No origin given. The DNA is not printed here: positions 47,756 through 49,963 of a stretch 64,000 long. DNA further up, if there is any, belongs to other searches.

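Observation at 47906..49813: Fusion of two TlpA/redoxin-like thioredoxin domains to an octaheme c-type cytochrome in one secreted protein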

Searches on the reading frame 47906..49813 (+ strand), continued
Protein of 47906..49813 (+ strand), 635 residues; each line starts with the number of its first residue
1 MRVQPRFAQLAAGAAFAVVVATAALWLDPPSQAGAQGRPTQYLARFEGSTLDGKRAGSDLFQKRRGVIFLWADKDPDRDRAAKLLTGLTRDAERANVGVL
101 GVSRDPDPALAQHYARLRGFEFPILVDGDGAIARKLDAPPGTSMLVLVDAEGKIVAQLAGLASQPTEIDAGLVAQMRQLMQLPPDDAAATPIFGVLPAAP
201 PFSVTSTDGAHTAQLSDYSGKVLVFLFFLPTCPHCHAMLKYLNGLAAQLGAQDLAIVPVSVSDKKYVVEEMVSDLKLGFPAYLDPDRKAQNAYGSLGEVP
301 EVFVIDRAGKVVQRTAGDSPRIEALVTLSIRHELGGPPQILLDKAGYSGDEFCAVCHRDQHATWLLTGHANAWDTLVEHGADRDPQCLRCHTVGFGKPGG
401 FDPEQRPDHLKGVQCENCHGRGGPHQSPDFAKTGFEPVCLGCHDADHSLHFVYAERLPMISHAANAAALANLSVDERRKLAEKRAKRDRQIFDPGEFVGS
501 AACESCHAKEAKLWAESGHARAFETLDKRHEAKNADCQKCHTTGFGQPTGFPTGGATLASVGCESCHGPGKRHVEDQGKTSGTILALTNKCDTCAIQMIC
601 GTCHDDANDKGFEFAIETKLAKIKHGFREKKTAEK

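Call 74: find_homologous_proteins(query=P0161, max_evalue=1e-20)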
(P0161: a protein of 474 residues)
Query P0161 (474 aa): 758 proteins with E <= 1e-20 among 8000 candidates; the best 120 are listed.
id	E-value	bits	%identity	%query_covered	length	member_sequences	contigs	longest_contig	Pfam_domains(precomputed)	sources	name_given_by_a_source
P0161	0.0e+0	1116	100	100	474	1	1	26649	PF14537.12,PF13435.12,PF00085.27,PF08534.17,PF13905.13,PF13098.14,PF00578.28,PF14522.12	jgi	jgi:thiol-disulfide isomerase/thioredoxin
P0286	5.1e-213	727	70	95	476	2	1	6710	PF13435.12,PF08534.17,PF13905.13,PF13098.14,PF00578.28,PF14522.12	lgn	-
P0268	3.3e-203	694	99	63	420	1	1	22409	PF14537.12,PF13435.12,PF00085.27,PF08534.17,PF13905.13,PF13098.14,PF00578.28,PF14522.12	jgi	jgi:thiol-disulfide isomerase/thioredoxin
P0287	9.0e-188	643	60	94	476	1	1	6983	PF09699.16,PF13435.12,PF13098.14,PF00578.28,PF14522.12,PF22113.2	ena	-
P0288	3.4e-184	632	59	100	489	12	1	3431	PF14537.12,PF13435.12,PF00578.28,PF14522.12,PF22113.2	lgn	-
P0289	3.1e-177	609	56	100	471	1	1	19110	PF13435.12,PF08534.17,PF00578.28,PF14522.12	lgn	-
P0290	1.5e-165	570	54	98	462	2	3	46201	PF14537.12,PF13435.12,PF00085.27,PF08534.17,PF13905.13,PF03264.20,PF00578.28,PF14522.12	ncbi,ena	-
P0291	4.1e-165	569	58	93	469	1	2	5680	PF13435.12,PF08534.17,PF13905.13,PF00578.28,PF14522.12,PF22113.2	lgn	-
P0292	8.9e-165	567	56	93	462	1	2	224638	PF09699.16,PF14537.12,PF13435.12,PF00578.28,PF14522.12,PF22113.2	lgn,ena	-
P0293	1.1e-164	567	55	98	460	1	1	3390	PF13435.12,PF00085.27,PF08534.17,PF13905.13,PF13098.14,PF00578.28,PF14522.12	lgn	-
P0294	1.3e-162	560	58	94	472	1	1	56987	PF13435.12,PF00085.27,PF08534.17,PF00578.28,PF14522.12,PF22113.2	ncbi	-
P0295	1.4e-162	560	59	93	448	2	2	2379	PF13435.12,PF08534.17,PF00578.28,PF14522.12,PF22113.2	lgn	-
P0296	6.3e-162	558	54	99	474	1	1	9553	PF13435.12,PF08534.17,PF13905.13,PF00578.28,PF14522.12,PF22113.2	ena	-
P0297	1.0e-161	557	55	97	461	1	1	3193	PF14537.12,PF13435.12,PF08534.17,PF00578.28,PF14522.12,PF22113.2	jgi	jgi:peroxiredoxin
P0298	1.8e-161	557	56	94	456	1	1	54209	PF09699.16,PF13435.12,PF00085.27,PF08534.17,PF13905.13,PF13098.14,PF00578.28,PF14522.12,PF22113.2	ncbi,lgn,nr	ncbi:MAG: redoxin family protein [Proteobacteria bacterium]|nr:redoxin family protein [Pseudomonadot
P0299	8.4e-161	554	55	97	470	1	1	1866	PF14537.12,PF13435.12,PF08534.17,PF13905.13,PF00578.28,PF14522.12,PF22113.2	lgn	-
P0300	3.4e-160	552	56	93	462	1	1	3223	PF14537.12,PF13435.12,PF08534.17,PF00578.28,PF14522.12,PF22113.2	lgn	-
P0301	2.6e-159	549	56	93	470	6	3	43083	PF14537.12,PF13435.12,PF08534.17,PF00578.28,PF14522.12,PF22113.2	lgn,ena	-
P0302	5.0e-159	549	54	97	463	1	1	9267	PF13435.12,PF08534.17,PF13098.14,PF00578.28,PF14522.12,PF22113.2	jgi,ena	-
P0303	2.8e-158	546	54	93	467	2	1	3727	PF13435.12,PF13905.13,PF00578.28,PF14522.12,PF22113.2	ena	-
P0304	8.8e-158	544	55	93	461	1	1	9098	PF09699.16,PF14537.12,PF13435.12,PF08534.17,PF13905.13,PF00578.28,PF14522.12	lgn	-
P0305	1.7e-157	544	54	96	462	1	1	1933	PF09699.16,PF13435.12,PF03264.20,PF14522.12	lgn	-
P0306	1.1e-156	541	53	95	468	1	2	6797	PF13435.12,PF00085.27,PF08534.17,PF13098.14,PF00578.28,PF14522.12,PF22113.2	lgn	-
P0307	1.3e-156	541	53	97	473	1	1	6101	PF13435.12,PF00085.27,PF08534.17,PF13098.14,PF00578.28,PF14522.12,PF22113.2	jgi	jgi:thiol-disulfide isomerase/thioredoxin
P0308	1.3e-156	541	54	100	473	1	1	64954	PF14537.12,PF13435.12,PF08534.17,PF13905.13,PF00578.28,PF14522.12,PF22113.2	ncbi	ncbi:MAG: multiheme c-type cytochrome [Myxococcota bacterium]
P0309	1.4e-155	537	54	100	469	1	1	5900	PF09699.16,PF13435.12,PF08534.17,PF00578.28,PF14522.12,PF22113.2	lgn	-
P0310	4.7e-155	535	53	98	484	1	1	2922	PF14537.12,PF13435.12,PF00085.27,PF08534.17,PF13905.13,PF00578.28,PF14522.12,PF22113.2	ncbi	-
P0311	4.8e-155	535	55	94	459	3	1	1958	PF14537.12,PF13435.12,PF08534.17,PF00578.28,PF14522.12,PF22113.2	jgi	jgi:thiol-disulfide isomerase/thioredoxin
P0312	5.8e-155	535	52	96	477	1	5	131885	PF14537.12,PF13435.12,PF00578.28,PF14522.12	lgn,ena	-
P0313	7.5e-155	535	56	96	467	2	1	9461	PF14537.12,PF13435.12,PF14522.12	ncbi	-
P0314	9.1e-155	534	54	95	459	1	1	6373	PF14537.12,PF13435.12,PF08534.17,PF13905.13,PF00578.28,PF14522.12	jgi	jgi:thiol-disulfide isomerase/thioredoxin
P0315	1.2e-154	534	54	94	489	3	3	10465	PF14537.12,PF13435.12,PF08534.17,PF00578.28,PF14522.12,PF22113.2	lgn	-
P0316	3.6e-154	532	54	94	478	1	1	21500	PF09699.16,PF13435.12,PF08534.17,PF13905.13,PF13098.14,PF00578.28,PF14522.12,PF22113.2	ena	-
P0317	4.5e-154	532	51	98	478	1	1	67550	PF09699.16,PF14537.12,PF13435.12,PF08534.17,PF00578.28,PF14522.12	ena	-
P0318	1.0e-153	531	56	90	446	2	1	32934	PF14537.12,PF13435.12,PF08534.17,PF13098.14,PF00578.28,PF14522.12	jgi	jgi:peroxiredoxin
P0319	2.8e-153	530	55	93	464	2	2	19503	PF14537.12,PF13435.12,PF08534.17,PF00578.28,PF14522.12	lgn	-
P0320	7.5e-153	528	54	98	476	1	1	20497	PF13435.12,PF00085.27,PF08534.17,PF13905.13,PF13098.14,PF00578.28,PF14522.12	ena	-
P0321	1.5e-152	527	51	97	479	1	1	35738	PF14537.12,PF13435.12,PF08534.17,PF00578.28,PF14522.12,PF22113.2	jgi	-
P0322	2.7e-152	526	53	93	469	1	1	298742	PF14537.12,PF13435.12,PF00578.28,PF14522.12,PF22113.2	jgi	jgi:hypothetical protein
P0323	5.6e-152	525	51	98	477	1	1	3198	PF09699.16,PF14537.12,PF13435.12,PF00085.27,PF08534.17,PF13905.13,PF13098.14,PF00578.28,PF14522.12,PF22113.2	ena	-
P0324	6.9e-152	525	52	98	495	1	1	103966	PF13435.12,PF08534.17,PF13905.13,PF00578.28,PF14522.12,PF22113.2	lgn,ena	-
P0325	7.0e-152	525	55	89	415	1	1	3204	PF14537.12,PF13435.12,PF08534.17,PF13905.13,PF00578.28,PF14522.12,PF22113.2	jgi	jgi:thiol-disulfide isomerase/thioredoxin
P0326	9.0e-152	525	52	96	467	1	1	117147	PF13435.12,PF00085.27,PF08534.17,PF14522.12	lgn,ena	-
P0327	9.0e-152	525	53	94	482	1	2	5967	PF09699.16,PF13435.12,PF13905.13,PF00578.28,PF14522.12,PF22113.2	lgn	-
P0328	1.0e-151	524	52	96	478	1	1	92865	PF13435.12,PF08534.17,PF00578.28,PF14522.12,PF22113.2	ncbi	-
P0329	1.1e-151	524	55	93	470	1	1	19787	PF09699.16,PF13435.12,PF13905.13,PF00578.28,PF14522.12,PF22113.2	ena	-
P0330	1.8e-151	524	55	93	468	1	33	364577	PF13435.12,PF08534.17,PF00578.28,PF14522.12,PF22113.2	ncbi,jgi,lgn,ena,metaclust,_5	metaclust:\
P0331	2.1e-151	523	53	98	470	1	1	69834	PF14537.12,PF13435.12,PF00578.28,PF14522.12,PF22113.2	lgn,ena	-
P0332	2.2e-151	523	51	99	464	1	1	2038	PF09699.16,PF13435.12,PF08534.17,PF13905.13,PF00578.28,PF14522.12,PF22113.2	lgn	-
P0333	3.6e-151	523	53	94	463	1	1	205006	PF09699.16,PF14537.12,PF13435.12,PF03264.20,PF00578.28,PF14522.12,PF22113.2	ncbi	ncbi:MAG: multiheme c-type cytochrome [Myxococcota bacterium]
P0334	3.6e-151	523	53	93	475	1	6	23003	PF14537.12,PF13435.12,PF08534.17,PF13905.13,PF13098.14,PF00578.28,PF14522.12,PF22113.2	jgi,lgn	jgi:thiol-disulfide isomerase/thioredoxin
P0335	1.1e-150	521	53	100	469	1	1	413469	PF14537.12,PF13435.12,PF00578.28,PF14522.12,PF22113.2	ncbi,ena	-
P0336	1.1e-150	521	54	93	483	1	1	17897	PF13435.12,PF08534.17,PF13905.13,PF00578.28,PF14522.12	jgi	jgi:thiol-disulfide isomerase/thioredoxin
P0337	3.8e-150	519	55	93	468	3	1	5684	PF14537.12,PF13435.12,PF00085.27,PF08534.17,PF00578.28,PF14522.12,PF22113.2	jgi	jgi:thiol-disulfide isomerase/thioredoxin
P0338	4.0e-150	519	52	98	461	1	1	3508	PF13435.12,PF00578.28,PF14522.12,PF22113.2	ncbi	-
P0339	5.7e-150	519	52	96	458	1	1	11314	PF13435.12,PF08534.17,PF00578.28,PF14522.12,PF22113.2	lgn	-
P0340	6.9e-150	518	51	97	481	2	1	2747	PF13435.12,PF08534.17,PF00578.28,PF14522.12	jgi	-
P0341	1.1e-149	518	50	100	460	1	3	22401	PF14537.12,PF13435.12,PF08534.17,PF00578.28,PF14522.12,PF22113.2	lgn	-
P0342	2.0e-149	517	55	93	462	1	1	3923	PF13435.12,PF08534.17,PF00578.28,PF14522.12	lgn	-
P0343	4.6e-149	516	57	88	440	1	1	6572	PF14537.12,PF13435.12,PF08534.17,PF13098.14,PF00578.28,PF14522.12,PF22113.2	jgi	-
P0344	6.5e-149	515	53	99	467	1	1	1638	PF14537.12,PF13435.12,PF08534.17,PF13905.13,PF13098.14,PF00578.28,PF14522.12,PF22113.2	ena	-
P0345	7.3e-149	515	53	98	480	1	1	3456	PF14537.12,PF13435.12,PF08534.17,PF13905.13,PF00578.28,PF14522.12,PF22113.2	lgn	-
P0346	7.6e-149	515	52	96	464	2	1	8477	PF09699.16,PF13435.12,PF00578.28,PF14522.12,PF22113.2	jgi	jgi:hypothetical protein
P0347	9.7e-149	515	51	93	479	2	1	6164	PF13435.12,PF08534.17,PF00578.28,PF14522.12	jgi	jgi:thiol-disulfide isomerase/thioredoxin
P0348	1.1e-148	514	51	100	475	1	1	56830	PF14537.12,PF13435.12,PF08534.17,PF00578.28,PF14522.12,PF22113.2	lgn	-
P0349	1.4e-148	514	53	93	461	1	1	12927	PF09699.16,PF13435.12,PF00085.27,PF08534.17,PF13905.13,PF00578.28,PF14522.12,PF22113.2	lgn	-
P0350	2.2e-148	513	53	93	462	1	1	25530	PF13435.12,PF00578.28,PF14522.12,PF22113.2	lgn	-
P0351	4.3e-148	512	52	94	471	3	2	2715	PF13435.12,PF08534.17,PF13098.14,PF00578.28,PF14522.12,PF22113.2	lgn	-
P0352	6.1e-148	512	49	99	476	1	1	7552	PF14537.12,PF13435.12,PF08534.17,PF00578.28,PF14522.12,PF22113.2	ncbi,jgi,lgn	ncbi:MAG: hypothetical protein ACI9MC_001284 [Kiritimatiellia bacterium]|jgi:hypothetical protein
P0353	9.7e-148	511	52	94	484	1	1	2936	PF09699.16,PF13435.12,PF08534.17,PF00578.28,PF14522.12,PF22113.2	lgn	-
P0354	9.9e-148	511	55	94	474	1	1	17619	PF14537.12,PF13435.12,PF00578.28,PF14522.12,PF22113.2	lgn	-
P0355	1.4e-147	511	53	97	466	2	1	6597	PF13435.12,PF08534.17,PF00578.28,PF14522.12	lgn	-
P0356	1.7e-147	510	53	94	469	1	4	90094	PF14537.12,PF13435.12,PF08534.17,PF13905.13,PF00578.28,PF14522.12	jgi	jgi:peroxiredoxin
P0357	2.9e-147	510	51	98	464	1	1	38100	PF13435.12,PF08534.17,PF03264.20,PF00578.28,PF14522.12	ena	-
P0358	3.1e-147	510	51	94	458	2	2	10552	PF14537.12,PF13435.12,PF08534.17,PF00578.28,PF14522.12,PF22113.2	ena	-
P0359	4.2e-147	509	50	100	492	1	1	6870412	PF09699.16,PF14537.12,PF13435.12,PF00085.27,PF08534.17,PF13905.13,PF00578.28,PF14522.12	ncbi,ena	-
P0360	5.3e-147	509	50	97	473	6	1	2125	PF14537.12,PF13435.12,PF08534.17,PF13905.13,PF00578.28,PF14522.12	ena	-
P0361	6.3e-147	509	50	97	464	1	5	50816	PF14537.12,PF13435.12,PF13905.13,PF00578.28,PF14522.12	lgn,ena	-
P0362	6.6e-147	509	52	93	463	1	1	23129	PF14537.12,PF13435.12,PF08534.17,PF03264.20,PF00578.28,PF14522.12,PF22113.2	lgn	-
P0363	6.8e-147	508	52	93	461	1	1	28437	PF09699.16,PF14537.12,PF13435.12,PF13905.13,PF00578.28,PF14522.12,PF22113.2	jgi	jgi:thiol-disulfide isomerase/thioredoxin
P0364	7.4e-147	508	55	93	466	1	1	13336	PF14537.12,PF13435.12,PF08534.17,PF13905.13,PF13098.14,PF00578.28,PF14522.12,PF22113.2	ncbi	ncbi:MAG: multiheme c-type cytochrome [Myxococcota bacterium]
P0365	1.3e-146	508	48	100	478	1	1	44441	PF14537.12,PF13435.12,PF00085.27,PF13905.13,PF13098.14,PF03264.20,PF00578.28,PF14522.12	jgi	jgi:thiol-disulfide isomerase/thioredoxin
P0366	1.8e-146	507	52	94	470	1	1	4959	PF09699.16,PF14537.12,PF13435.12,PF08534.17,PF13905.13,PF00578.28,PF14522.12,PF22113.2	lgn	-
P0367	4.1e-146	506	50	97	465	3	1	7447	PF13435.12,PF08534.17,PF00578.28,PF14522.12,PF22113.2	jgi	jgi:thiol-disulfide isomerase/thioredoxin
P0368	5.1e-146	506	50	100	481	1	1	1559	PF13435.12,PF00578.28,PF14522.12,PF22113.2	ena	-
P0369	5.8e-146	505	53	93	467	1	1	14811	PF14537.12,PF13435.12,PF00578.28,PF14522.12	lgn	-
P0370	8.7e-146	505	51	94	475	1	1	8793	PF13435.12,PF08534.17,PF00578.28,PF14522.12,PF22113.2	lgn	-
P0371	1.8e-145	504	52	96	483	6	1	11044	PF14537.12,PF13435.12,PF00578.28,PF14522.12,PF22113.2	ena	-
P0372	2.2e-145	504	51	100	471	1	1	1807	PF13435.12,PF08534.17,PF00578.28,PF14522.12,PF22113.2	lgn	-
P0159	2.8e-145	503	50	96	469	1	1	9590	PF14537.12,PF13435.12,PF14522.12,PF22113.2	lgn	-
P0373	3.3e-145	503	50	94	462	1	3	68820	PF13435.12,PF00085.27,PF00578.28,PF14522.12,PF22113.2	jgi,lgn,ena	-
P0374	3.9e-145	503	51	94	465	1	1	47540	PF09699.16,PF13435.12,PF14522.12,PF22113.2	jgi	jgi:hypothetical protein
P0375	5.5e-145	502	51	97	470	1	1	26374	PF09699.16,PF14537.12,PF13435.12,PF08534.17,PF00578.28,PF14522.12,PF22113.2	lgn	-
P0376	5.8e-145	502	51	94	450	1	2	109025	PF14537.12,PF13435.12,PF08534.17,PF13905.13,PF00578.28,PF14522.12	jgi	jgi:thiol-disulfide isomerase/thioredoxin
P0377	7.0e-145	502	52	94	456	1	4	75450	PF14537.12,PF13435.12,PF00085.27,PF08534.17,PF00578.28,PF14522.12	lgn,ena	-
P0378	1.3e-144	501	53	93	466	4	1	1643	PF13435.12,PF08534.17,PF00578.28,PF14522.12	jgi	jgi:hypothetical protein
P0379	2.0e-144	500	53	93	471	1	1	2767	PF09699.16,PF13435.12,PF08534.17,PF13098.14,PF00578.28,PF14522.12,PF22113.2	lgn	-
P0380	3.3e-144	500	51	96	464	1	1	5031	PF13435.12,PF08534.17,PF00578.28,PF14522.12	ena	-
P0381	3.7e-144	499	49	100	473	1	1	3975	PF13435.12,PF08534.17,PF00578.28,PF14522.12,PF22113.2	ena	-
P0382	4.2e-144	499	53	95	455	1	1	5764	PF13435.12,PF14522.12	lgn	-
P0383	6.4e-144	499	53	98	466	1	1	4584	PF14537.12,PF13435.12,PF08534.17,PF13905.13,PF13098.14,PF00578.28,PF14522.12,PF22113.2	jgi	jgi:thiol-disulfide isomerase/thioredoxin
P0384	1.5e-143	497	49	100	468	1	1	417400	PF14537.12,PF13435.12,PF00578.28,PF14522.12,PF22113.2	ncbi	-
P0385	2.1e-143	497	51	93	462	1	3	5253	PF13435.12,PF08534.17,PF00578.28,PF14522.12,PF22113.2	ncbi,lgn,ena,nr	ncbi:MAG TPA: multiheme c-type cytochrome [Myxococcota bacterium]|nr:multiheme c-type cytochrome [My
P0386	2.6e-143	497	50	99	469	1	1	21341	PF14537.12,PF13435.12,PF08534.17,PF13905.13,PF13098.14,PF00578.28,PF14522.12,PF22113.2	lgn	-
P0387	2.7e-143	497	50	93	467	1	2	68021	PF09699.16,PF14537.12,PF13435.12,PF00578.28,PF14522.12,PF22113.2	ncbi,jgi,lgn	ncbi:MAG: thiol-disulfide isomerase/thioredoxin [Myxococcota bacterium]|jgi:thiol-disulfide isomeras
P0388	5.3e-143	496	49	99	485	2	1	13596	PF14537.12,PF13435.12,PF00085.27,PF08534.17,PF13905.13,PF13098.14,PF00578.28,PF14522.12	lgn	-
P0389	8.8e-143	495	52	98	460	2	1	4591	PF14537.12,PF13435.12,PF08534.17,PF14522.12,PF22113.2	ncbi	-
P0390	2.2e-142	494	51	98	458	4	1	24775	PF14537.12,PF13435.12,PF08534.17,PF00578.28,PF14522.12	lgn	-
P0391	2.3e-142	494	53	93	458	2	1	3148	PF14537.12,PF13435.12,PF08534.17,PF00578.28,PF14522.12,PF22113.2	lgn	-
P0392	2.5e-142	493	54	93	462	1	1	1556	PF13435.12,PF08534.17,PF00578.28,PF14522.12,PF22113.2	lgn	-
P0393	3.1e-142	493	51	97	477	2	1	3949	PF14537.12,PF13435.12,PF00085.27,PF08534.17,PF13905.13,PF00578.28,PF14522.12,PF22113.2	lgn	-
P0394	5.6e-142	492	52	93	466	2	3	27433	PF13435.12,PF08534.17,PF13098.14,PF00578.28,PF14522.12,PF22113.2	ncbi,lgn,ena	-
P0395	6.2e-142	492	51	99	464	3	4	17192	PF09699.16,PF13435.12,PF08534.17,PF13905.13,PF00578.28,PF14522.12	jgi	jgi:thiol-disulfide isomerase/thioredoxin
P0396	6.6e-142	492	52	99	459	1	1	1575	PF14537.12,PF13435.12,PF08534.17,PF00578.28,PF14522.12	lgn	-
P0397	8.6e-142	492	53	93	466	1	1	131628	PF13435.12,PF08534.17,PF00578.28,PF14522.12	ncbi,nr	ncbi:MAG: redoxin domain-containing protein [Alphaproteobacteria bacterium]|nr:redoxin domain-contai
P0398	1.2e-141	491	49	97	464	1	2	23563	PF14537.12,PF13435.12,PF08534.17,PF00578.28,PF14522.12,PF22113.2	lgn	-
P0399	1.2e-141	491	52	93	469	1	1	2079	PF09699.16,PF13435.12,PF08534.17,PF13905.13,PF00578.28,PF14522.12,PF22113.2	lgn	-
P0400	1.3e-141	491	52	96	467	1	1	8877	PF14537.12,PF13435.12,PF08534.17,PF00578.28,PF14522.12,PF22113.2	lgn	-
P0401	1.5e-141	491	52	97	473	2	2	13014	PF13435.12,PF08534.17,PF00578.28,PF14522.12,PF22113.2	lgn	-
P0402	1.9e-141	491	49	93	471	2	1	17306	PF09699.16,PF13435.12,PF00578.28,PF14522.12,PF22113.2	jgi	jgi:thiol-disulfide isomerase/thioredoxin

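Call 75: find_encoding_contigs(protein=P0359, flank=7000, max_places=1)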
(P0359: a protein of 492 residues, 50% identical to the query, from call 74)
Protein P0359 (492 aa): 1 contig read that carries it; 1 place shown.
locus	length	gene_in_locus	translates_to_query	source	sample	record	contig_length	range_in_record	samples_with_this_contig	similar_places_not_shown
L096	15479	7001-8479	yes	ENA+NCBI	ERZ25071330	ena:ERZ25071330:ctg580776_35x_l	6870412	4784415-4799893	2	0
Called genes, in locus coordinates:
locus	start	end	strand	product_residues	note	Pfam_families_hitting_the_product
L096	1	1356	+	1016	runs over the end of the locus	-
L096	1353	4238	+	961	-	-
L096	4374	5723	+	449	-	-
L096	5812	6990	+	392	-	PF05977:MFS_3, PF07690:MFS_1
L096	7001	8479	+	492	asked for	PF00085:Thioredoxin (faint), PF00578:AhpC-TSA, PF08534:Redoxin, PF13905:Thioredoxin_8 (weak), PF09699:Paired_CXXCH_1 (faint), PF14522:Cytochrome_C7 (faint), PF14537:Cytochrom_c3_2 (faint), PF13435:Cytochrome_C554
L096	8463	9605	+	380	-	-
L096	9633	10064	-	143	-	-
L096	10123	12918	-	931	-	PF13229:Beta_helix (faint), PF11617:Cu-binding_MopE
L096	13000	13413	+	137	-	-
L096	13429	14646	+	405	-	PF04116:FA_hydroxylase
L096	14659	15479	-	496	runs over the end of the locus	PF00221:Lyase_aromatic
